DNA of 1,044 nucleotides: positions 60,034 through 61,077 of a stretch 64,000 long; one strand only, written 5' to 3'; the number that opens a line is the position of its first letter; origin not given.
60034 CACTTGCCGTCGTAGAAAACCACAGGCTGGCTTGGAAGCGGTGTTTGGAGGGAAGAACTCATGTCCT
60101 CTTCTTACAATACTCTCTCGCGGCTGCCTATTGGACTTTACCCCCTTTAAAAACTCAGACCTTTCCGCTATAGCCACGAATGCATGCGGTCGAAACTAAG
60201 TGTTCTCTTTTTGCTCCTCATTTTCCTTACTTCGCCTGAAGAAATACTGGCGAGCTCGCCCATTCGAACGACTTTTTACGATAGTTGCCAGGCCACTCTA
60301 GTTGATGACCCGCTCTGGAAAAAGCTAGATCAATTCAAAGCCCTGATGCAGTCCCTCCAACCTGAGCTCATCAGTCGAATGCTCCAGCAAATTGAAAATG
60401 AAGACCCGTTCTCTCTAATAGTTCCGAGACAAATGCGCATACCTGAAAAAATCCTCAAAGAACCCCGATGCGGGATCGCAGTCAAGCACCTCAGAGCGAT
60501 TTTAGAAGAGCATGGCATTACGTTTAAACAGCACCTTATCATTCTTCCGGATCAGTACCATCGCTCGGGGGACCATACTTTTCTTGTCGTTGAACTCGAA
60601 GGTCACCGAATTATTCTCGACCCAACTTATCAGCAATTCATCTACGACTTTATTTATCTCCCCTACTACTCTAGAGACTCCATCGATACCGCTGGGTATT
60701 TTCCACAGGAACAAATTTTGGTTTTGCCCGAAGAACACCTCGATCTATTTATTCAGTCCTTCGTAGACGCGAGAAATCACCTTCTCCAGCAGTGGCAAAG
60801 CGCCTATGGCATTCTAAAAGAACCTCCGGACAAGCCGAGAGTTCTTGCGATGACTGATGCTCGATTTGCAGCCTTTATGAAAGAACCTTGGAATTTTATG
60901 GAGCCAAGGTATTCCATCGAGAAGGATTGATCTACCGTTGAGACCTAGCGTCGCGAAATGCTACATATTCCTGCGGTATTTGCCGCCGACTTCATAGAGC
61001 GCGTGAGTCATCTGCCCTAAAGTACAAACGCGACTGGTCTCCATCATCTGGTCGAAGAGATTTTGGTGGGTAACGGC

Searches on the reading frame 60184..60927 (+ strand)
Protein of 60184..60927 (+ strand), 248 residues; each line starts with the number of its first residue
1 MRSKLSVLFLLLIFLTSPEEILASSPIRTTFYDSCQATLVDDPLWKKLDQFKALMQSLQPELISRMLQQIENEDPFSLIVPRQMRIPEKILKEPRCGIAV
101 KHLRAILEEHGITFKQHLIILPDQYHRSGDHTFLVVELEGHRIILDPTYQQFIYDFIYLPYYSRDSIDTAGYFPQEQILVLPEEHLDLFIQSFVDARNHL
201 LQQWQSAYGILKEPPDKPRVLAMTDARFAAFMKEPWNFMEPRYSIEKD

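Call 85: find_encoding_contigs(protein=window:60184-60927:+, flank=10000, max_places=2)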
Protein window:60184-60927:+ (248 aa): 2 contigs read that carry it; 2 places shown.
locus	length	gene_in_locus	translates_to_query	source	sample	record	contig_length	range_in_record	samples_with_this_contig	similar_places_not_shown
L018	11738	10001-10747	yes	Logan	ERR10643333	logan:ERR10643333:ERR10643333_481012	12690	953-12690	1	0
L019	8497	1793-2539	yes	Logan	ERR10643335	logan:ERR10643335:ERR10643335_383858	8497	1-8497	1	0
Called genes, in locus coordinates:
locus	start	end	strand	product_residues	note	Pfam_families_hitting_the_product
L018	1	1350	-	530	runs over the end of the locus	-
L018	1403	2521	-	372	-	PF02779:Transket_pyr, PF02780:Transketolase_C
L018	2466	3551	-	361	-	PF00676:E1_dh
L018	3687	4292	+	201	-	PF04140:ICMT (faint), PF04191:PEMT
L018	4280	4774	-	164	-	-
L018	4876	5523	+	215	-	PF03070:TENA_THI-4, PF14518:Haem_oxygenas_2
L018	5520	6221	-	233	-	PF02678:Pirin, PF17954:Pirin_C_2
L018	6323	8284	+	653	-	-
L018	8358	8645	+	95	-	PF00403:HMA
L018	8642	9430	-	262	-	-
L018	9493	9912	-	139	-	PF04134:DCC1-like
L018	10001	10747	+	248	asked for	-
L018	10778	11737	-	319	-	?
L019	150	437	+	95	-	PF00403:HMA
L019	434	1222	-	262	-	-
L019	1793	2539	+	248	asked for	-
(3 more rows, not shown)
